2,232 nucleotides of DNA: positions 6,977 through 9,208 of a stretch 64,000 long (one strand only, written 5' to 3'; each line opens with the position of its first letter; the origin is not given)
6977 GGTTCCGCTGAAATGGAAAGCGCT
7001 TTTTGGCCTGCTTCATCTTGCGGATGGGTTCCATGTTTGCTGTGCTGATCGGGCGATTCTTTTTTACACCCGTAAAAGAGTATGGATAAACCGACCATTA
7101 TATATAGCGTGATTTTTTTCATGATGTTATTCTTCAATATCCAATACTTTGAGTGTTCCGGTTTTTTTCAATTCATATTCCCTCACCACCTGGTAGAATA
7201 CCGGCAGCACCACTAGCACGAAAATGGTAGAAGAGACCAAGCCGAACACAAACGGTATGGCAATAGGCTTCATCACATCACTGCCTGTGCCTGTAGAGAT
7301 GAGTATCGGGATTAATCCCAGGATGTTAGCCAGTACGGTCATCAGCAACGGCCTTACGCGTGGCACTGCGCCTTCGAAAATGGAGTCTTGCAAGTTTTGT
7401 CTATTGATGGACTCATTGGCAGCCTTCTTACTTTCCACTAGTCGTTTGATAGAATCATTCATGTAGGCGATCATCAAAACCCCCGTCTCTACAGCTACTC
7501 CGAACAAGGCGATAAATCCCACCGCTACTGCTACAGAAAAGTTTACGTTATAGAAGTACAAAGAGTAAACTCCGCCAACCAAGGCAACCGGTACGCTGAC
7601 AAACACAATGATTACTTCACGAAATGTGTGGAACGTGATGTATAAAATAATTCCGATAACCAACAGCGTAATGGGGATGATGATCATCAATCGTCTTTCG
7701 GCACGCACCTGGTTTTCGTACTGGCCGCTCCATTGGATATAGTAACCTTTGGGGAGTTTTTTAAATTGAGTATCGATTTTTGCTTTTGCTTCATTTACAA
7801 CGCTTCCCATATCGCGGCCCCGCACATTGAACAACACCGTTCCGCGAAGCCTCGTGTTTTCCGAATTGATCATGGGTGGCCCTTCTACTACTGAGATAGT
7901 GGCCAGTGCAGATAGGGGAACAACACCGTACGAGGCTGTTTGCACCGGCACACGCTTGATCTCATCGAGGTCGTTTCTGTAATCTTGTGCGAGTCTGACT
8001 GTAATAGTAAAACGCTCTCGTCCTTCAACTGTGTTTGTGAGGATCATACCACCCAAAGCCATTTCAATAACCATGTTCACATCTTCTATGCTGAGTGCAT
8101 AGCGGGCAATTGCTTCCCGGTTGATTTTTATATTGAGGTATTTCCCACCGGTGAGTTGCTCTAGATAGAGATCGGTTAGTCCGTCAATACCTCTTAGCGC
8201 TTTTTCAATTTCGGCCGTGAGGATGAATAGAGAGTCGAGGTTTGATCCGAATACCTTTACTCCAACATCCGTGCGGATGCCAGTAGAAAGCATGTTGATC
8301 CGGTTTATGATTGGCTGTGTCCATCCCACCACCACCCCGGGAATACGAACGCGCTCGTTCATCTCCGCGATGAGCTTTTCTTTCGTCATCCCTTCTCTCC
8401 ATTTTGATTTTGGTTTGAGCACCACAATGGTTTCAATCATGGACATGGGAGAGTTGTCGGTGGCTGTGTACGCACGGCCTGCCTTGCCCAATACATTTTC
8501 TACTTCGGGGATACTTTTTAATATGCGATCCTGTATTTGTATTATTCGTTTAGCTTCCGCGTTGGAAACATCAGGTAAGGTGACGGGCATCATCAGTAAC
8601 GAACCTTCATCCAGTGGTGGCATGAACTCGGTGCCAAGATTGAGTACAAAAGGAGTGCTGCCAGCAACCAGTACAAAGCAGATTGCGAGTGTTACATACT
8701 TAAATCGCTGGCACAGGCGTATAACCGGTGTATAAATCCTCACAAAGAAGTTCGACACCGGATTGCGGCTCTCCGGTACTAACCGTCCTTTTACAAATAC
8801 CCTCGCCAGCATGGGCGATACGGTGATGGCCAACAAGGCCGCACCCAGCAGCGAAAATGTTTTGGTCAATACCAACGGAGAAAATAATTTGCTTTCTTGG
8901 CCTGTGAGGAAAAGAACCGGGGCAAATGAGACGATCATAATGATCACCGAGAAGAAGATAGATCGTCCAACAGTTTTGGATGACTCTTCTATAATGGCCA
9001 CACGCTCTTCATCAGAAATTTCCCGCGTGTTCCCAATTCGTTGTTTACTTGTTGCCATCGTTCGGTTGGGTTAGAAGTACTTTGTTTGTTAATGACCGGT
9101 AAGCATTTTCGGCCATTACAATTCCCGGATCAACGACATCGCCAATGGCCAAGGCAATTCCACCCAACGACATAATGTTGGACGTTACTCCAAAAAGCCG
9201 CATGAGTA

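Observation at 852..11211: Cus-type efflux operon with two adaptors and no outer-membrane factor, running straight into a periplasmic redox module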

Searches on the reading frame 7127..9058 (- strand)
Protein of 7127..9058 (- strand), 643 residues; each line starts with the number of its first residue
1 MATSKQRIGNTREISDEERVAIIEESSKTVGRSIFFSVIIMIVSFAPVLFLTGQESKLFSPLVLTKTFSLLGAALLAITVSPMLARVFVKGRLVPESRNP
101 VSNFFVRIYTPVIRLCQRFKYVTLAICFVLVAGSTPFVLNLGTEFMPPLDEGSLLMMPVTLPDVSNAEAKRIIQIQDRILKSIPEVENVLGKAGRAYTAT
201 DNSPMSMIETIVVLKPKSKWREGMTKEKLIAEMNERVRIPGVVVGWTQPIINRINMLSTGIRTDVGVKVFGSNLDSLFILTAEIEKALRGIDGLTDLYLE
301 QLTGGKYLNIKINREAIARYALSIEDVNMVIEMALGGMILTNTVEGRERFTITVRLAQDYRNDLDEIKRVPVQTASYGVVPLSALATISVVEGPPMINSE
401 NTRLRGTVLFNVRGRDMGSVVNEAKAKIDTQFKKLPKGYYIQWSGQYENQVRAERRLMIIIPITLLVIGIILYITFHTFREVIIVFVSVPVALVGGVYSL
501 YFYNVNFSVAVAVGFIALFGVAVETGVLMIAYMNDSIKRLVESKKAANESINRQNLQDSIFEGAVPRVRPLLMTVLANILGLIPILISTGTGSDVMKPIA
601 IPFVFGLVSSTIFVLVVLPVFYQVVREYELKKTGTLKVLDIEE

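Call 4: search_protein_families(library=pfam, proteins=[window:7127-9058:-], max_evalue=0.01)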
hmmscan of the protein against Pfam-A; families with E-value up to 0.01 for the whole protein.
window:7127-9058:- (643 aa): 2 families
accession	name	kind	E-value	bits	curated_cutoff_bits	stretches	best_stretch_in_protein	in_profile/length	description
PF00873.25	ACR_tran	-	1e-130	437.7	28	1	17-626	418-1021/1021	AcrB/AcrD/AcrF family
PF03176.21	MMPL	-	0.00032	20.2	20.5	0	452-549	140-242/333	MMPL family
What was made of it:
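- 7127..9058 (-): RND pump C-fragment (643 aa): TM5-TM12 with the second periplasmic loop, carrying the CusA Met triad. ACR_tran 418-1021 (call 4).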

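Call 7: search_protein_families(library=ncbifam, proteins=[window:7127-9058:-], max_evalue=0.001)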
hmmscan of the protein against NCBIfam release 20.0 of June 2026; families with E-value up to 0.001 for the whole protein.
window:7127-9058:- (643 aa): 11 families
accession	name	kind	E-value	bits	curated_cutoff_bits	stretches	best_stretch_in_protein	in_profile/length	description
TIGR00914.1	2A0601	subfamily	9.6e-185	616.2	701.45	1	10-629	428-1039/1051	CusA/CzcA family heavy metal efflux RND transporter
NF033617.1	RND_permease_2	subfamily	7.5e-70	236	1250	1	28-626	427-1008/1009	multidrug efflux RND transporter permease subunit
NF000282.2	RND_permease_1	subfamily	2e-54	185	1250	1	26-626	433-1028/1029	multidrug efflux RND transporter permease subunit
TIGR00915.1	2A0602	subfamily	1.2e-51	175.8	940.35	1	28-628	437-1031/1050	efflux RND transporter permease subunit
NF007905.0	PRK10614.1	equivalog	8.7e-40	136.2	1774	1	27-628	428-1011/1025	multidrug efflux RND transporter permease subunit MdtC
NF007798.0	PRK10503.1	equivalog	3.1e-39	134.3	1584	1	33-625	443-1022/1040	MdtB/MuxB family multidrug efflux RND transporter permease subunit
NF007131.0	PRK09577.1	equivalog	3.7e-36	124.2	1768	1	33-627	440-1024/1045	multidrug efflux RND transporter permease subunit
NF007133.0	PRK09579.1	equivalog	1.1e-32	112.6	1763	1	37-630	437-1007/1017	multidrug efflux RND transporter permease subunit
NF007842.1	PRK10555.1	equivalog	4.4e-26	91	1854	1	41-627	449-1028/1036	multidrug efflux RND transporter permease AcrD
NF011706.2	PRK15127.1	equivalog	1.8e-24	85.8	2150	1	124-632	542-1036/1049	multidrug efflux RND transporter permease subunit AcrB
NF000037.1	RND_perm_OqxB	exception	7.2e-21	73.7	2200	1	308-628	731-1037/1050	multidrug efflux RND transporter permease subunit OqxB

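Call 51: search_solved_structures(query=window:7127-9058:-, max_evalue=1e-30, show_alignments=1)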
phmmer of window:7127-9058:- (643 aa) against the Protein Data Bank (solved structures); distinct sequences matched with E-value up to 1e-30: 15.
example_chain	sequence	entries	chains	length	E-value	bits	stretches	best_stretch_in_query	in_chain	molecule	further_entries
3t51_A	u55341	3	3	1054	1.1e-154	519.4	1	15-625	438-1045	Cation efflux system protein CusA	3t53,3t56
3ne5_A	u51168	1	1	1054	1.1e-154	519.4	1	15-625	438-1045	Cation efflux system protein cusA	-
3k07_A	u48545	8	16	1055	1.1e-154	519.4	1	15-625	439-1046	Cation efflux system protein cusA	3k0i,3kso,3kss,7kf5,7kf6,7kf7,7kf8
4dnt_A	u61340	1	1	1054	2.8e-154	518.1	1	15-625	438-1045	Cation efflux system protein CusA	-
4dop_A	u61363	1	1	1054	7.7e-154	516.6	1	15-625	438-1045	Cation efflux system protein CusA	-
4dnr_A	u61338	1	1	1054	1.4e-153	515.7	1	15-625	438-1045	Cation efflux system protein CusA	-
4k0e_A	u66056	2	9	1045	4.3e-90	306.1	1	23-627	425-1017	Heavy metal cation tricomponent efflux pump ZneA(CzcA-like)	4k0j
6ows_A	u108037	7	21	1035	6.8e-40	140.4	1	27-624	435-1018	Efflux pump membrane transporter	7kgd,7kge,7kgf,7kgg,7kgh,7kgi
7b8p_A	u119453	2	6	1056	7.9e-40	140.1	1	27-624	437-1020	Efflux pump membrane transporter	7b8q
9lyq_B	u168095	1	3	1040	1.2e-36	129.6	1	27-624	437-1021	Multidrug resistance protein MdtB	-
6vks_A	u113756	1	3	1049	2.5e-32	115.4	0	34-628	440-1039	Efflux pump membrane transporter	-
4mt1_A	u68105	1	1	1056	2.5e-32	115.4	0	34-628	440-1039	Drug efflux protein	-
8deu_A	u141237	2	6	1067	3.3e-32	115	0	34-628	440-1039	Efflux pump membrane transporter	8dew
6vkt_A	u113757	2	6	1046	3.8e-32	114.8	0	34-628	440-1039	Efflux pump membrane transporter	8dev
7wlv_A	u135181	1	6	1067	4.2e-31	111.3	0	32-627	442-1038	Efflux pump membrane transporter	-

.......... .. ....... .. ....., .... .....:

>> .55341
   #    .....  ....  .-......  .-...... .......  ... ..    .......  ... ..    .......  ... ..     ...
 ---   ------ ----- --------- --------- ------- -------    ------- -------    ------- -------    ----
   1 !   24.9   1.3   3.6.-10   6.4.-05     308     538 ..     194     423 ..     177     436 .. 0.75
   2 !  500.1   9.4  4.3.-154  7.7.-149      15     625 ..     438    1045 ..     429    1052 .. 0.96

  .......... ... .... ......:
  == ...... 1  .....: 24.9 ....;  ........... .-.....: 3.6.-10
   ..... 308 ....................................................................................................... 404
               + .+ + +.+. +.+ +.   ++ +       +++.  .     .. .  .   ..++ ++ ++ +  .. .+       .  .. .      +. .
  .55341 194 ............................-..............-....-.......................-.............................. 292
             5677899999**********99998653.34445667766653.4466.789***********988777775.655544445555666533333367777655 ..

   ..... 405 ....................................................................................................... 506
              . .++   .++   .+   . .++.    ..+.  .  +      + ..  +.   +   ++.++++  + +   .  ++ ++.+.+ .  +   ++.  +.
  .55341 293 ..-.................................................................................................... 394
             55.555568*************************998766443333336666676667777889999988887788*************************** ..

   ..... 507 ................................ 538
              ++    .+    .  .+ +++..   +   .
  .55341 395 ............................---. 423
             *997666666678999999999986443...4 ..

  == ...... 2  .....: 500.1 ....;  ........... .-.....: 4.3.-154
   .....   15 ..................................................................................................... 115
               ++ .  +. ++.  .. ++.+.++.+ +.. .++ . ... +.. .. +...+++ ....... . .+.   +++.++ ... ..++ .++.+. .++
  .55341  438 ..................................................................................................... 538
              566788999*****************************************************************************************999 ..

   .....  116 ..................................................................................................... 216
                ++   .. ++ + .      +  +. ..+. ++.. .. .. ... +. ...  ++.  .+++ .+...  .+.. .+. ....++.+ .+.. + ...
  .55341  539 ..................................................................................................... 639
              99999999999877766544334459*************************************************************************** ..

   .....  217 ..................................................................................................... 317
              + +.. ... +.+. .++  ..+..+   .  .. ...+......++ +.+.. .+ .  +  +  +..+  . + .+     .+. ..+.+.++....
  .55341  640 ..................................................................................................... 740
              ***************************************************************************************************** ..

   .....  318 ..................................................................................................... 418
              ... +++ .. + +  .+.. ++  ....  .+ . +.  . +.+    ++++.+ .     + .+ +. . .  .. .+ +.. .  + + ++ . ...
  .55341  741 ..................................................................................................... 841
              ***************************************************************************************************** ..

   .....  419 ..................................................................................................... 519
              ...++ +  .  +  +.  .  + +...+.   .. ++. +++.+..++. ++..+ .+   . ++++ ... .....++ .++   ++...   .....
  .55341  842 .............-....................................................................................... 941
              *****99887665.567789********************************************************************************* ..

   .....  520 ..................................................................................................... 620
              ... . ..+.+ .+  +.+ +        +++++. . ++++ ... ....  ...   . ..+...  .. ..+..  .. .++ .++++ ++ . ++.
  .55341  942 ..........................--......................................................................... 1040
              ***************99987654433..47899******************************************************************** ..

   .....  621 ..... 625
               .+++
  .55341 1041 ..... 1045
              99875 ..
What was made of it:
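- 7127..9058 (-): Best solved structure is E. coli CusA, E 1e-154, with M573, M623 and M672 aligned to Met (call 51).
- On HME-RND CusA/CzcA (TIGR00914): All three align to Met in the phmmer alignment to CusA 3T51 (call 51).
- The pump binds only the reduced ion, through its Met triad (call 51).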
